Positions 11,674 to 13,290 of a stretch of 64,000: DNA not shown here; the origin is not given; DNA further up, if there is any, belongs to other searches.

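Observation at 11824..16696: Degenerate SHMT-like pseudoenzyme paired with the canonical SHMT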

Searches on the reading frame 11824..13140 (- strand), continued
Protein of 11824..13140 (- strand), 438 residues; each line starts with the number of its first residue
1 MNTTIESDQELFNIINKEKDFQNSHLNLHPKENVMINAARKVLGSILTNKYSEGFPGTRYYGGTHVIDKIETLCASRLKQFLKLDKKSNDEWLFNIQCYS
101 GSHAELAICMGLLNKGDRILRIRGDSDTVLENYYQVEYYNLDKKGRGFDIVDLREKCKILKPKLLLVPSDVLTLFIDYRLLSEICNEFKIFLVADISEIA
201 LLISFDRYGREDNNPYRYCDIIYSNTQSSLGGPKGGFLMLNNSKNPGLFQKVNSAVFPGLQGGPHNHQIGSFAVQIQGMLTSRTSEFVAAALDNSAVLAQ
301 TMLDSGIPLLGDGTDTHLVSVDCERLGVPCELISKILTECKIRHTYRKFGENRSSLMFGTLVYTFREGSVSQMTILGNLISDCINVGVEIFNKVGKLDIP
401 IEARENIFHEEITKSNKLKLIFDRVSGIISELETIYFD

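Call 20: find_encoding_contigs(protein=P0008, flank=10000, max_places=2)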
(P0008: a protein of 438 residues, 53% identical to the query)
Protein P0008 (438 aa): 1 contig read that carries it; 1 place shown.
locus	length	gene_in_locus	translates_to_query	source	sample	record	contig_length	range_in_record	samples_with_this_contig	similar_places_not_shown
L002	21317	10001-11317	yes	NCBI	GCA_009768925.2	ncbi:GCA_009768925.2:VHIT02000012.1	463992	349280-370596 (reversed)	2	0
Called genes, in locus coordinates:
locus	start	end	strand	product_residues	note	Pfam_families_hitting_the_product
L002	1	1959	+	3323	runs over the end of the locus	-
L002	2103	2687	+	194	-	PF11789:zf-Nse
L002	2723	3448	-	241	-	PF03987:Autophagy_act_C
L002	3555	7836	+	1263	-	PF00464:SHMT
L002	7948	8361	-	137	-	-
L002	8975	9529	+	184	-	-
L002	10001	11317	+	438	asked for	PF00464:SHMT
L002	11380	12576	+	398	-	-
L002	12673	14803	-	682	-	PF25563:TPR_SYVN1_N, PF12678:zf-rbx1 (weak), PF13639:zf-RING_2, PF13920:zf-C3HC4_3 (weak), PF13923:zf-C3HC4_2, PF00097:zf-C3HC4 (weak), PF13445:zf-RING_UBOX (weak)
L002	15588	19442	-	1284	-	-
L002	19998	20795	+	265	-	-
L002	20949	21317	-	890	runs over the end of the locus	-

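Call 21: find_encoding_contigs(protein=P0002, flank=6000, max_places=1)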
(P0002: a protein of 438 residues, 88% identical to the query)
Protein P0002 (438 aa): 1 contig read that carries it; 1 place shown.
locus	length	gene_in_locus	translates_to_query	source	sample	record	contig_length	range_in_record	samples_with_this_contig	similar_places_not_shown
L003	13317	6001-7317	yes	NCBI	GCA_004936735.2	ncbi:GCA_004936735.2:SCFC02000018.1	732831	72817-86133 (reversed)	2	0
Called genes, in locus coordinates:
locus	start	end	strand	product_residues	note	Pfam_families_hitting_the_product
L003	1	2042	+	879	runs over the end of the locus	-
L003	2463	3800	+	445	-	PF00464:SHMT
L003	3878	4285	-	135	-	-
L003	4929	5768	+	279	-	-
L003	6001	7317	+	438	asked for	PF00464:SHMT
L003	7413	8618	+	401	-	-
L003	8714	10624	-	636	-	PF25563:TPR_SYVN1_N, PF00097:zf-C3HC4 (weak), PF12678:zf-rbx1 (weak), PF13445:zf-RING_UBOX (weak), PF13639:zf-RING_2, PF13920:zf-C3HC4_3 (weak), PF13923:zf-C3HC4_2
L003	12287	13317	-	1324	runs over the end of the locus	-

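Call 22: find_encoding_contigs(protein=P0003, flank=6000, max_places=1)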
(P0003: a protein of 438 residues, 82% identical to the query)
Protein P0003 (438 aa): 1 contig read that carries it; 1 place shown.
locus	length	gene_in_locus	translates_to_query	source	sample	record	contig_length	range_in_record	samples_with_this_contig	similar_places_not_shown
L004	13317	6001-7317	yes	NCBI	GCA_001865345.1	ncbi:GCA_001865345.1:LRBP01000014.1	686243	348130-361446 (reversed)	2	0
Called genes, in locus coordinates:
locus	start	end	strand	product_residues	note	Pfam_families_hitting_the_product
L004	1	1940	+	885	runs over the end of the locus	-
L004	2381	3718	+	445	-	PF00464:SHMT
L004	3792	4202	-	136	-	-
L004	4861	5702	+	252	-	-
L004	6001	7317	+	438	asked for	PF00464:SHMT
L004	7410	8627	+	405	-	-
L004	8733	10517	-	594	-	PF25563:TPR_SYVN1_N, PF13920:zf-C3HC4_3 (weak), PF00097:zf-C3HC4 (weak), PF12678:zf-rbx1 (weak), PF13445:zf-RING_UBOX (weak), PF13639:zf-RING_2, PF13923:zf-C3HC4_2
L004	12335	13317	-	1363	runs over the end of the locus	-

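Call 23: find_encoding_contigs(protein=P0007, flank=6000, max_places=1)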
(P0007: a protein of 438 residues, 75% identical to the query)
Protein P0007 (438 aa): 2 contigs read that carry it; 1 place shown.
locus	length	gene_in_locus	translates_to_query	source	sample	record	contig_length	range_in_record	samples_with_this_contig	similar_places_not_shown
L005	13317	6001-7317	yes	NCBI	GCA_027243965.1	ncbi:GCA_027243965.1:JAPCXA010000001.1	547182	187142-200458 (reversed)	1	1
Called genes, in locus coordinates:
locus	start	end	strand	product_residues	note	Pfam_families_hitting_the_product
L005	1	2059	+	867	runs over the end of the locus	-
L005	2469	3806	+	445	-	PF00464:SHMT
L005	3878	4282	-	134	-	-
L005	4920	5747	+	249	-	-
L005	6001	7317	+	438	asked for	PF00464:SHMT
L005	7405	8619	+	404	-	-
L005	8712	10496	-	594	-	PF25563:TPR_SYVN1_N, PF00097:zf-C3HC4 (weak), PF12678:zf-rbx1 (weak), PF13445:zf-RING_UBOX (weak), PF13639:zf-RING_2, PF13920:zf-C3HC4_3 (weak), PF13923:zf-C3HC4_2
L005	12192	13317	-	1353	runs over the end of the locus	-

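Call 31: list_cluster_members(proteins=[window:11824-13140:-, window:15359-16696:-])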
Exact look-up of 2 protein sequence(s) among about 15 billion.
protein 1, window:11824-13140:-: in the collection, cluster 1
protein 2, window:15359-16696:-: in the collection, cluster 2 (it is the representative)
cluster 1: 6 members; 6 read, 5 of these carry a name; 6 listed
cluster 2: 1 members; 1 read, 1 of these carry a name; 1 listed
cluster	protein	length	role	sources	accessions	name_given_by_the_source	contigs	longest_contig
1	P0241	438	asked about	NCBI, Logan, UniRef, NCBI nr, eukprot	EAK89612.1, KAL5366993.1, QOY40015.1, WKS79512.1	mitochondrial serine hydroxymethyl transferase [Cryptosporidium parvum Iowa II] | glycine hydroxymethyltransferase n=2 Tax=Cryptosporidium parvum TaxID=5807 ... | QOY40015.1 hypothetical protein CPATCC_004084 [Cryptosporidium parvum]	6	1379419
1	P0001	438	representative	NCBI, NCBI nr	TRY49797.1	Serine hydroxymethyltransferase [Cryptosporidium tyzzeri]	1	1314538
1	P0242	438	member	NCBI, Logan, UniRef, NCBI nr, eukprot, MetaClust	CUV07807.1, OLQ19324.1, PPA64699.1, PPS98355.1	unnamed protein product [Cryptosporidium hominis] | glycine hydroxymethyltransferase n=1 Tax=Cryptosporidium hominis TaxID=237895 ... | serine hydroxymethyltransferase 2 (mitochondrial) [Cryptosporidium hominis TU502]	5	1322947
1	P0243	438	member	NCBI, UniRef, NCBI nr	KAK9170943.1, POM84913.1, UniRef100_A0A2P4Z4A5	Serine hydroxymethyltransferase family protein [Cryptosporidium meleagridis] | glycine hydroxymethyltransferase n=1 Tax=Cryptosporidium meleagridis TaxID=93969 ...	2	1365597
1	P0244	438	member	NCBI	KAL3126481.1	mitochondrial serine hydroxymethyl transferase [Cryptosporidium hominis]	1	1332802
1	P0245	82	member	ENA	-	-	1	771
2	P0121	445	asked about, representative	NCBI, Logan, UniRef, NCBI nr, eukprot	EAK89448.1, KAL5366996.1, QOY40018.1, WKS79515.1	cytosolic serine hydroxymethyl transferase [Cryptosporidium parvum Iowa II] | Serine hydroxymethyltransferase n=2 Tax=Cryptosporidium parvum TaxID=5807 ... | QOY40018.1 hypothetical protein CPATCC_004087 [Cryptosporidium parvum]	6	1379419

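Call 44: predict_structure(alignment_id=A3)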
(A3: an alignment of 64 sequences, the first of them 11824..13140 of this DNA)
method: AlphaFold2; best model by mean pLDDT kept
length: 438 residues; sequences in the alignment: 64
mean_pLDDT: 92.3   pTM: 0.92
mean pLDDT of the five models: 92.3, 91.5, 90.7, 90.6, 90.4
residues with pLDDT >= 90: 352; 70-90: 71; 50-70: 14; < 50: 1
segments of 3 or more residues with pLDDT < 50: none
pLDDT, mean of each block of 10 residues (from residue 1): 81 94 95 90 91 83 85 95 83 92 92 95 78 92 93 97 96 96 98 97 94 95 95 94 91 77 79 96 93 99 98 97 94 97 91 90 96 99 98 93 95 97 98 80
secondary structure, 60 per line:
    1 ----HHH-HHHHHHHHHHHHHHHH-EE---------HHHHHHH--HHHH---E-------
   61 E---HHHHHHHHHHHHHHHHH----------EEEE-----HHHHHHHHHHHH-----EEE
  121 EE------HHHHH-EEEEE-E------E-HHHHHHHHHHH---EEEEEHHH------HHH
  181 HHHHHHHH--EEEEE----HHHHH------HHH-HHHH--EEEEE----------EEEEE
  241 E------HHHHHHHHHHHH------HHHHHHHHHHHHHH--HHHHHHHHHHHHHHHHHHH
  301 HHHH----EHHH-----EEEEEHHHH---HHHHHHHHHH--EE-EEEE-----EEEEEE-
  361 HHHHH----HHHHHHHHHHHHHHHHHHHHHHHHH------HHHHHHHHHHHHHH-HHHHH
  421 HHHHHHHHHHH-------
elements in order: H9-24 H37-43 H46-49 H65-81 E92-95 H101-112 E118-122 H129-133 E135-139 H150-160 E164-168 H178-188 E191-195 H200-204 H215-218 E221-225 E236-241 H248-259 H266-279 H282-304 E318-322 H323-326 H330-339 E345-348 E354-359 H361-365 H370-394 H401-414 H416-431

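Call 50: find_encoding_contigs(protein=P0075, flank=5000, max_places=1)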
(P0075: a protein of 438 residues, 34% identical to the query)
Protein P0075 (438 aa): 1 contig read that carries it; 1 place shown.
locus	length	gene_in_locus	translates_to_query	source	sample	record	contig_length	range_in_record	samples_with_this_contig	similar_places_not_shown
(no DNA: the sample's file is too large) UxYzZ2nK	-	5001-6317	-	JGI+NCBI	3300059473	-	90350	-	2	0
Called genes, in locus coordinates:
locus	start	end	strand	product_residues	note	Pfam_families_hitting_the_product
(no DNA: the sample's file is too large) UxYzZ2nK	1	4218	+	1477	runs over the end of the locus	PF00535:Glycos_transf_2, PF05050:Methyltransf_21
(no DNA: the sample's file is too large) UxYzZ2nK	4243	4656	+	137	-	PF01541:GIY-YIG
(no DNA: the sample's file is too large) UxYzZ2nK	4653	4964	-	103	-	-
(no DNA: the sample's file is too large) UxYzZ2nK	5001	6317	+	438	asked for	PF00464:SHMT, PF00155:Aminotran_1_2 (weak)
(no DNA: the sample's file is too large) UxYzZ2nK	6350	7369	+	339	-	-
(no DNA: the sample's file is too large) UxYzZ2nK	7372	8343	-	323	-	-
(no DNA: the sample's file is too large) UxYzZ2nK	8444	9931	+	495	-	PF00155:Aminotran_1_2 (weak), PF00266:Aminotran_5, PF01041:DegT_DnrJ_EryC1, PF05523:FdtA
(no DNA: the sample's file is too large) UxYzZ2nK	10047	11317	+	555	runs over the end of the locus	PF13489:Methyltransf_23, PF07021:MetW (faint), PF13649:Methyltransf_25 (weak), PF13847:Methyltransf_31 (weak)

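Call 52: search_protein_representatives(alignment_id=A2)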
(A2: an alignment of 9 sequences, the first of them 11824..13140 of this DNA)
Query: 9 sequences, 438 profile positions. Proteins with E-value up to 0.001 (for the whole library): 9728; up to 1e-10: 4446; up to 1e-30: 381. The best 150 are listed.
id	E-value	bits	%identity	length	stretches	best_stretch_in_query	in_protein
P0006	3.4e-253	856.2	-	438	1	1-438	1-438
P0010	1.9e-205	698.9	-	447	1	2-436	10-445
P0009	1.8e-151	521.0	-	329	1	110-438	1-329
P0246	1.3e-72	261.1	-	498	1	6-407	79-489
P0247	7.0e-72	258.7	-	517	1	7-405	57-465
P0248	7.9e-68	245.4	-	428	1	7-427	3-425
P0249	4.0e-67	243.0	-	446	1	1-427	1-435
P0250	6.3e-66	239.1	-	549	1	3-395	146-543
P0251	1.7e-65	237.7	-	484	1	6-386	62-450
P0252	6.5e-65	235.8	-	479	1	3-419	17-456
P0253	8.3e-65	235.4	-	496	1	6-406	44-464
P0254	3.9e-64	233.2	-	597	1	7-400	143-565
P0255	1.5e-63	231.3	-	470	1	7-405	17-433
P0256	6.3e-63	229.2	-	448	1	7-387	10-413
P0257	1.0e-62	228.5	-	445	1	6-431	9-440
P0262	1.4e-60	221.5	-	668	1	7-392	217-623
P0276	1.5e-54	201.6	-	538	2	67-398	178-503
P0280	3.1e-54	200.6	-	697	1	6-405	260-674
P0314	7.3e-49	182.9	-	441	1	5-381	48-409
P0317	1.5e-48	181.8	-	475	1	7-437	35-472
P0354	9.6e-44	166.0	-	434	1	5-392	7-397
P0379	4.9e-42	160.4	-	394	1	4-397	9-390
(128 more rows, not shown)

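Call 53: fold_search(model_id=the predicted structure, library=pdb)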
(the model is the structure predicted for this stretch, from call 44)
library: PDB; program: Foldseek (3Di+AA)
matches with E <= 10: 1888; with E <= 0.001: 1680
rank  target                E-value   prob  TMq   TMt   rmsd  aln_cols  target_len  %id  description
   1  4oyt_A                5.5e-35  1.00  0.89  0.88   2.6       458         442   28  Crystal structure of ternary complex of Plasmodium vivax SHMT with D-serine and folinic acid (released 2014-12-10)
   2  9dlt_E                1.7e-34  1.00  0.87  0.82   2.8       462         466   28  STRUCTURE OF SERINE HYDROXYMETHYLTRANSFERASE 5 FROM GLYCINE MAX CULTIVAR ESSEX COMPLEXED WITH PLP-GLYCINE (released 2025-09-17)
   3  7qx8_A                2.9e-34  1.00  0.87  0.86   2.7       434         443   27  Crystal structure of serine hydroxymethyltransferase, isoform 7 from Arabidopsis thaliana (SHM7) (released 2022-08-24)
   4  9dhb_D                3.1e-34  1.00  0.89  0.83   2.8       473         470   28  STRUCTURE OF SERINE HYDROXYMETHYLTRANSFERASE 5 FROM GLYCINE MAX CULTIVAR ESSEX COMPLEXED WITH PLP-GLYCINE AND 5-FORMYL (released 2025-09-17)
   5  9ybz_C                4.5e-34  1.00  0.88  0.84   2.8       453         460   28  CRYSTAL STRUCTURE OF THE A149T VARIANT OF SERINE HYDROXYMETHYLTRANSFERASE 8 FROM SOYBEAN CULTIVAR ESSEX IN COMPLEX WIT (released 2026-04-08)
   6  9ybz_E                4.9e-34  1.00  0.88  0.84   2.7       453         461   28  CRYSTAL STRUCTURE OF THE A149T VARIANT OF SERINE HYDROXYMETHYLTRANSFERASE 8 FROM SOYBEAN CULTIVAR ESSEX IN COMPLEX WIT (released 2026-04-08)
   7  4o6z_B                5.2e-34  1.00  0.89  0.88   2.4       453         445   28  Crystal structure of serine hydroxymethyltransferase with covalently bound PLP Schiff-base from Plasmodium falciparum (released 2014-06-11)
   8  5xmp_A                5.5e-34  1.00  0.89  0.89   2.6       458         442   27  Plasmodium vivax SHMT(C346A) bound with PLP-glycine and MF057 (released 2017-11-29)
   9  9dhb_B                5.5e-34  1.00  0.88  0.82   2.9       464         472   27  STRUCTURE OF SERINE HYDROXYMETHYLTRANSFERASE 5 FROM GLYCINE MAX CULTIVAR ESSEX COMPLEXED WITH PLP-GLYCINE AND 5-FORMYL (released 2025-09-17)
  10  7pzz_C                5.5e-34  1.00  0.88  0.82   3.4       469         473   27  Crystal structure of serine hydroxymethyltransferase, isoform 2 from Arabidopsis thaliana (SHM2) (released 2022-08-24)
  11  4o6z_C                7.9e-34  1.00  0.89  0.89   2.5       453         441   28  Crystal structure of serine hydroxymethyltransferase with covalently bound PLP Schiff-base from Plasmodium falciparum (released 2014-06-11)
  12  4o6z_A                7.9e-34  1.00  0.89  0.88   2.5       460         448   28  Crystal structure of serine hydroxymethyltransferase with covalently bound PLP Schiff-base from Plasmodium falciparum (released 2014-06-11)
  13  6cd1_B                8.3e-34  1.00  0.90  0.87   2.6       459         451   29  Crystal structure of Medicago truncatula serine hydroxymethyltransferase 3 (MtSHMT3), complexes with reaction intermed (released 2018-05-23)
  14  1ls3_C                8.3e-34  1.00  0.89  0.84   2.8       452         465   27  Crystal Structure of the Complex between Rabbit Cytosolic Serine Hydroxymethyltransferase and TriGlu-5-formyl-tetrahyd (released 2003-02-04)
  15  7qx8_I                9.8e-34  1.00  0.87  0.87   2.7       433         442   27  Crystal structure of serine hydroxymethyltransferase, isoform 7 from Arabidopsis thaliana (SHM7) (released 2022-08-24)
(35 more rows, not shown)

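Call 55: list_cluster_members(proteins=[P0314, P0379, P0276, P0280, P0246, P0247, P0254, P0262, P0317, P0354])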
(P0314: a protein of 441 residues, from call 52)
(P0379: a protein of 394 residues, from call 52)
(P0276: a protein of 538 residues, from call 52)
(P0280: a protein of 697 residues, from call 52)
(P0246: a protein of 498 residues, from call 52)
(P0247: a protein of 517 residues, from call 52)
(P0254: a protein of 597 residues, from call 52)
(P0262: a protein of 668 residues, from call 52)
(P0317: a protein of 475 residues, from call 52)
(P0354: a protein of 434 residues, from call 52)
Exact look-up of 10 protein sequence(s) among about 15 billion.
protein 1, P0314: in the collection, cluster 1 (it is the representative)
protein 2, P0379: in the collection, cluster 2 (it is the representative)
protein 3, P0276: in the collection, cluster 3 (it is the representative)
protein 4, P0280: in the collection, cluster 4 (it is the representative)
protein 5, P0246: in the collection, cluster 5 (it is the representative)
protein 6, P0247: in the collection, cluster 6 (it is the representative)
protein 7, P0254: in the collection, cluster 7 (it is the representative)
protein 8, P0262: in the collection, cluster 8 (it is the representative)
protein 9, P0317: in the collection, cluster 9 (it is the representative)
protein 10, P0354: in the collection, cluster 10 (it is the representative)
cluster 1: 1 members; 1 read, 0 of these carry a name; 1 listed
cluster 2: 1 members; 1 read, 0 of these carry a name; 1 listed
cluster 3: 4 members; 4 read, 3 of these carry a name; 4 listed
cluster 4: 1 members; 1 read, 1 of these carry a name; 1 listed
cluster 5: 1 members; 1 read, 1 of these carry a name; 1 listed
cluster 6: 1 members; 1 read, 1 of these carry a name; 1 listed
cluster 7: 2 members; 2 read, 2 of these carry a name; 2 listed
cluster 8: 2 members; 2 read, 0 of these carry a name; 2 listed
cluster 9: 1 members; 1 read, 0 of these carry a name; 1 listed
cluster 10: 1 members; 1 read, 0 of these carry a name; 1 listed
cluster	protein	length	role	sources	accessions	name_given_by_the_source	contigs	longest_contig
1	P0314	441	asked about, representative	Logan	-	-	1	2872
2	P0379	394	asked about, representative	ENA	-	-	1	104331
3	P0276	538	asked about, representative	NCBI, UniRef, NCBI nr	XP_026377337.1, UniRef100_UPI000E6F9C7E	serine hydroxymethyltransferase 2, mitochondrial-like isoform X1 [Papaver somniferum] | serine hydroxymethyltransferase 2, mitochondrial-like isoform X1 n=1 Tax=Papaver ...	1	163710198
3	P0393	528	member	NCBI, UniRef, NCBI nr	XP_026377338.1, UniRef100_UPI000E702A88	serine hydroxymethyltransferase 2, mitochondrial-like isoform X2 [Papaver somniferum] | serine hydroxymethyltransferase 2, mitochondrial-like isoform X2 n=1 Tax=Papaver ...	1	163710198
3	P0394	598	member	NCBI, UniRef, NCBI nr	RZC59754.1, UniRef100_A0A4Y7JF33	hypothetical protein C5167_007052 [Papaver somniferum] | Serine hydroxymethyltransferase-like domain-containing protein n=1 Tax=Papaver somniferum ...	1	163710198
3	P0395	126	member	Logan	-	-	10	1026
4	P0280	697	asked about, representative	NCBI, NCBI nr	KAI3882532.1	hypothetical protein MKW92_002415 [Papaver armeniacum]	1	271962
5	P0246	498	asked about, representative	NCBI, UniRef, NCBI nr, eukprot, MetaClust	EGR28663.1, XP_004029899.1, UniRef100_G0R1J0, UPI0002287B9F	serine hydroxymethyltransferase, putative [Ichthyophthirius multifiliis] | Serine hydroxymethyltransferase n=1 Tax=Ichthyophthirius multifiliis TaxID=5932 ... | XP_004029899.1 serine hydroxymethyltransferase, putative [Ichthyophthirius multifiliis]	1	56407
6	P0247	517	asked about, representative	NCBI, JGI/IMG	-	glycine hydroxymethyltransferase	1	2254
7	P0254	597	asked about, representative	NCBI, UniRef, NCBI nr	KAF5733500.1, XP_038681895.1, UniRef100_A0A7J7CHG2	Serine hydroxymethyltransferase [Tripterygium wilfordii] | Serine hydroxymethyltransferase n=1 Tax=Tripterygium wilfordii TaxID=458696 ... | serine hydroxymethyltransferase 6-like [Tripterygium wilfordii]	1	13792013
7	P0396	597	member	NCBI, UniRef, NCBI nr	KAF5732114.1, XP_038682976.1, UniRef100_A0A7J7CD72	Serine hydroxymethyltransferase [Tripterygium wilfordii] | Serine hydroxymethyltransferase n=1 Tax=Tripterygium wilfordii TaxID=458696 ... | serine hydroxymethyltransferase 6-like [Tripterygium wilfordii]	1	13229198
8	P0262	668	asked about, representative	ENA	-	-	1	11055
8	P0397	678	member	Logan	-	-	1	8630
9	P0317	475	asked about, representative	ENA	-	-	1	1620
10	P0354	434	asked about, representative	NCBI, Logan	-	-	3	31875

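Call 56: find_encoding_contigs(protein=P0379, flank=10000, max_places=2)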
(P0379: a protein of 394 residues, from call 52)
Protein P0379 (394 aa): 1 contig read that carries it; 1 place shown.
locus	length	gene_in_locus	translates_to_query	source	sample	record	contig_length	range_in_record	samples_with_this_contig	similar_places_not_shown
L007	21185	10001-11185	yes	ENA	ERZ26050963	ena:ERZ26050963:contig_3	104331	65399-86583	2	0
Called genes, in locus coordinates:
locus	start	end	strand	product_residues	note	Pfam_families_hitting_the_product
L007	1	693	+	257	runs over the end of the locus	-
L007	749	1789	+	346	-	PF00108:Thiolase_N (weak), PF08545:ACP_syn_III, PF08541:ACP_syn_III_C (weak)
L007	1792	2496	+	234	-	-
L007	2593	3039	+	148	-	-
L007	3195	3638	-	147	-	PF13751:DDE_Tnp_1_6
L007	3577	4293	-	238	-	-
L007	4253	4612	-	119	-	-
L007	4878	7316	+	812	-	PF26182:Ig_NUP210_5th (faint), PF21461:HL_N-beta (faint), PF22359:Big-like (faint), PF26918:Ig_Eae (faint), PF02368:Big_2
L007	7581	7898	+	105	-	PF10387:DUF2442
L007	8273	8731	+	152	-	PF02502:LacAB_rpiB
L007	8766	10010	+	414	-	PF00464:SHMT, PF00155:Aminotran_1_2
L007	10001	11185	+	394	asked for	PF00464:SHMT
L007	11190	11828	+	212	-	PF01596:Methyltransf_3, PF13847:Methyltransf_31 (weak), PF13578:Methyltransf_24, PF13649:Methyltransf_25 (weak)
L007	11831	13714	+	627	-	-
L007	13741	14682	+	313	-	PF01795:Methyltransf_5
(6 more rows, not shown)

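Call 57: find_encoding_contigs(protein=P0314, flank=3000, max_places=2)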
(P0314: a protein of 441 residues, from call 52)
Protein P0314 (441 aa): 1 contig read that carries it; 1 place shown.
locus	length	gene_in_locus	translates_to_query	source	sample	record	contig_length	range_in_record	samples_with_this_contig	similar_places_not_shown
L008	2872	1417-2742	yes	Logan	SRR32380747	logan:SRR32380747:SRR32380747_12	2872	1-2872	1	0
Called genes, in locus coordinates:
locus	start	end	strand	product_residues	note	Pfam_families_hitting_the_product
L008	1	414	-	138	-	?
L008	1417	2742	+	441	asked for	PF00464:SHMT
